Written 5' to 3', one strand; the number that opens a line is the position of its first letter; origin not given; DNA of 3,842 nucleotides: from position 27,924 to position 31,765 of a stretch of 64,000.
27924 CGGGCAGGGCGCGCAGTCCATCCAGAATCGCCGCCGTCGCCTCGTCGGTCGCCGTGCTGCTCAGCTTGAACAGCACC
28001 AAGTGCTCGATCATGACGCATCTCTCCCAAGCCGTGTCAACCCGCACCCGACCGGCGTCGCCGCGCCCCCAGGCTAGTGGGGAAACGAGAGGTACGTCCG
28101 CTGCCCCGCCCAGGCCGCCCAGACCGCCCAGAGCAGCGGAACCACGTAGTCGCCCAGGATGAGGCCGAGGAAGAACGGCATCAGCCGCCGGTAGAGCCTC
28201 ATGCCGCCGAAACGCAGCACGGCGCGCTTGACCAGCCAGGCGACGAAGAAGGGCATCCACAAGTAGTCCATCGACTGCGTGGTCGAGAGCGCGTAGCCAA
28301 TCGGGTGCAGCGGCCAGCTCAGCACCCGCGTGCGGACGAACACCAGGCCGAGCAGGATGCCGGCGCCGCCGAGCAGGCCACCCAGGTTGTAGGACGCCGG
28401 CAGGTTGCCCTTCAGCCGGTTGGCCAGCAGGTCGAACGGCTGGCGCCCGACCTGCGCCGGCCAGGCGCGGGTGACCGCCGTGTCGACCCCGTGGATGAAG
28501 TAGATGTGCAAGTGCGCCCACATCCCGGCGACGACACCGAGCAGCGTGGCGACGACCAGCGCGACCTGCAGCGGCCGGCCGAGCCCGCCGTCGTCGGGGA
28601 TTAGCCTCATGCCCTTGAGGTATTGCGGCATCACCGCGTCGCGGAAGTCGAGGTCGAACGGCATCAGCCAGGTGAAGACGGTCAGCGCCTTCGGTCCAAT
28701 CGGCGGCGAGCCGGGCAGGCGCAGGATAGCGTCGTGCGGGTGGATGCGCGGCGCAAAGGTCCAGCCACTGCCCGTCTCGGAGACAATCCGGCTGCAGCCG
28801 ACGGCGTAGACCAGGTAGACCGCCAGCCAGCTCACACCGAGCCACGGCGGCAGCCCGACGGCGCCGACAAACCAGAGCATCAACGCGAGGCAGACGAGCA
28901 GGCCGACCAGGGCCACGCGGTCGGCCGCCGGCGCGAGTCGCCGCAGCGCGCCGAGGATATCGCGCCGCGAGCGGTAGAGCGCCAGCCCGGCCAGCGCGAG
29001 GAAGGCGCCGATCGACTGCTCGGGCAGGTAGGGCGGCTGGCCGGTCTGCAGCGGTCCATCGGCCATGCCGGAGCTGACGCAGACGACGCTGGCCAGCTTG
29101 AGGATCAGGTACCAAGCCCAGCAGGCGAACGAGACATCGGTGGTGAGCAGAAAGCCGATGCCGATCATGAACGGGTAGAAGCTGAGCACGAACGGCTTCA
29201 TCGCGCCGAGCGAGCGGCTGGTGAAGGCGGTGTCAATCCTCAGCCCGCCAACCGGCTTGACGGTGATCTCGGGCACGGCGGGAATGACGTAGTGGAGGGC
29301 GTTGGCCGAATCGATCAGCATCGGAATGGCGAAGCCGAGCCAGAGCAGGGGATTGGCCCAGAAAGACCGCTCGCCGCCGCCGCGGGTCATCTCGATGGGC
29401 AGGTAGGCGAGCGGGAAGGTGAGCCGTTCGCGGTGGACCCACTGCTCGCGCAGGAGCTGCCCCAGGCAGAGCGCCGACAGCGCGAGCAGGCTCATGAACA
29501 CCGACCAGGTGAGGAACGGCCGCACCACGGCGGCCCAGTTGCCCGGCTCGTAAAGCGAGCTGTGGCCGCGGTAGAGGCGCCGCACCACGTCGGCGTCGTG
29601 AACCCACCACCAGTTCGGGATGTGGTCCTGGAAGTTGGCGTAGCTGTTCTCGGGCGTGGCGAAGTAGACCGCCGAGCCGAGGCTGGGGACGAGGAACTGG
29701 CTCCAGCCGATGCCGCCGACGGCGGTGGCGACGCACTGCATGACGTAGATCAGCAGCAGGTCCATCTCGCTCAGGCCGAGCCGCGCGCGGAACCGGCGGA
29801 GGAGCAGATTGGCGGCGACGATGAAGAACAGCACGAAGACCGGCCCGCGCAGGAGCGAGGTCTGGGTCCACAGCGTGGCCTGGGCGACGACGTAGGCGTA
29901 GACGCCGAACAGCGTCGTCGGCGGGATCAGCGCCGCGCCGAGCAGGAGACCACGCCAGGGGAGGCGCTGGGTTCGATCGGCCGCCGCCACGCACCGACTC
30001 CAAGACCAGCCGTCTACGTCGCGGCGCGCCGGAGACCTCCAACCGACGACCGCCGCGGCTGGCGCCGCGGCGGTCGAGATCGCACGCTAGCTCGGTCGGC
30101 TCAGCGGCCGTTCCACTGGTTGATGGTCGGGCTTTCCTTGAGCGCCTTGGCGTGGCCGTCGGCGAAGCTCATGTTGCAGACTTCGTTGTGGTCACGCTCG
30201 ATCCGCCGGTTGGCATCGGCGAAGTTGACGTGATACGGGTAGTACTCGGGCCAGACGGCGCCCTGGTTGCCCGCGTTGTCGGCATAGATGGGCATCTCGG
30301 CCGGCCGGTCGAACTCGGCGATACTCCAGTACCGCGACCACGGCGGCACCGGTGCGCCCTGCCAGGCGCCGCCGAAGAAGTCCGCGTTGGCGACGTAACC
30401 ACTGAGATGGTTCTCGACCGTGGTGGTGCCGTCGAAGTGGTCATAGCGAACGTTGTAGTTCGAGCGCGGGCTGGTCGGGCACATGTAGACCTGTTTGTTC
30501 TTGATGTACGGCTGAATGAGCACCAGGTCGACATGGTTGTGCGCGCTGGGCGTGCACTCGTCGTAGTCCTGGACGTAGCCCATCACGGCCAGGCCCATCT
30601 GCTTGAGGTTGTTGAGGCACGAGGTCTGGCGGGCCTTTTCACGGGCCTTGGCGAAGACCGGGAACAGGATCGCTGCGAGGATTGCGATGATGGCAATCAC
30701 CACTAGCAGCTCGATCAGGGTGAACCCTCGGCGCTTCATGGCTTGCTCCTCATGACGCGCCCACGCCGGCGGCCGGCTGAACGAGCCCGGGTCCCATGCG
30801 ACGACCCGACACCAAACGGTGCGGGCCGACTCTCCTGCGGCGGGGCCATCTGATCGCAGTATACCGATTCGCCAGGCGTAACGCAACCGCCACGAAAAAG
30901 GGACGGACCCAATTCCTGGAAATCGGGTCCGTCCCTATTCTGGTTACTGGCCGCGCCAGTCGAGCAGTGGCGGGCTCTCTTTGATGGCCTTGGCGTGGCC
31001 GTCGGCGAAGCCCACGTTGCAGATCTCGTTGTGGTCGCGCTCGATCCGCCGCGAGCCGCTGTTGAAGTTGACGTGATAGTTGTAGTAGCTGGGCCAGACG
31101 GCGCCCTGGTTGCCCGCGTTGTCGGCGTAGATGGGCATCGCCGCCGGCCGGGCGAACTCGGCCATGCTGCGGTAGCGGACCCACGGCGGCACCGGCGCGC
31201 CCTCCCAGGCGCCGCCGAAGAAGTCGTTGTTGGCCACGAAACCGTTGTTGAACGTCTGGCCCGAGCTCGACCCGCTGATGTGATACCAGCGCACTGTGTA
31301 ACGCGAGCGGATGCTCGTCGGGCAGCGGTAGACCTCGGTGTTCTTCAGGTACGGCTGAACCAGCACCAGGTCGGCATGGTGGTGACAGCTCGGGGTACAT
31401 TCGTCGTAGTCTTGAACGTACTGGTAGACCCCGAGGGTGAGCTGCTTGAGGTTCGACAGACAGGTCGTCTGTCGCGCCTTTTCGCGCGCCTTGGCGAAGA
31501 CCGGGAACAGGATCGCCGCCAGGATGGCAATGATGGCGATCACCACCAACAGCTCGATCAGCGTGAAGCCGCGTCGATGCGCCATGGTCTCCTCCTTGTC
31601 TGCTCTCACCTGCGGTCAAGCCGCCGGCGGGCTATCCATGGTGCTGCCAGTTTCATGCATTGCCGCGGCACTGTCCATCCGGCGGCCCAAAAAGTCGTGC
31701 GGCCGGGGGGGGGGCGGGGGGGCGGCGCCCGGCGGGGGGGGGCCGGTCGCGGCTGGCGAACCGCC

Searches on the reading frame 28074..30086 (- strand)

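Call 14: search_protein_families(library=pfam, proteins=[window:28074-30086:-], max_evalue=0.001)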
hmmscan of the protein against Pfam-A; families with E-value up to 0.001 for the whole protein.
window:28074-30086:- (670 aa): 2 families
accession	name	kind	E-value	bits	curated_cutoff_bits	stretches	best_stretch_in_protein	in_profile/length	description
PF20581.3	DUF6785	-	2.7e-115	386.2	25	1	44-533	2-498/498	Family of unknown function (DUF6785)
PF20580.3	DUF6784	-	1.3e-33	115.6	26.4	1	571-668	4-100/101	Domain of unknown function (DUF6784)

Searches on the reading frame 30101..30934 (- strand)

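Call 14: search_protein_families(library=pfam, proteins=[window:30101-30934:-], max_evalue=0.001)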
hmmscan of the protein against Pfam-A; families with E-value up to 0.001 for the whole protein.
window:30101-30934:- (277 aa): 2 families
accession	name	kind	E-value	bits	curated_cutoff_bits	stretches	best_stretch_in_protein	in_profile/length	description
PF07596.16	SBP_bac_10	-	6.1e-11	43.3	23.3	1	96-126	2-32/268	Protein of unknown function (DUF1559)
PF07963.17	N_methyl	-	1.3e-09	37.7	21.2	1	66-91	2-27/27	Prokaryotic N-terminal methylation motif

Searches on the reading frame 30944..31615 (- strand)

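Call 14: search_protein_families(library=pfam, proteins=[window:30944-31615:-], max_evalue=0.001)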
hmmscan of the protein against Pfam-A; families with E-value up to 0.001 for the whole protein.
window:30944-31615:- (223 aa): 2 families
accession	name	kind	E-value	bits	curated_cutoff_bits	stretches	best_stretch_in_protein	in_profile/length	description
PF07963.17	N_methyl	-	7.3e-10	38.4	21.2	1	11-37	1-27/27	Prokaryotic N-terminal methylation motif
PF07596.16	SBP_bac_10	-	7.6e-09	36.4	23.3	1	42-72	2-32/268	Protein of unknown function (DUF1559)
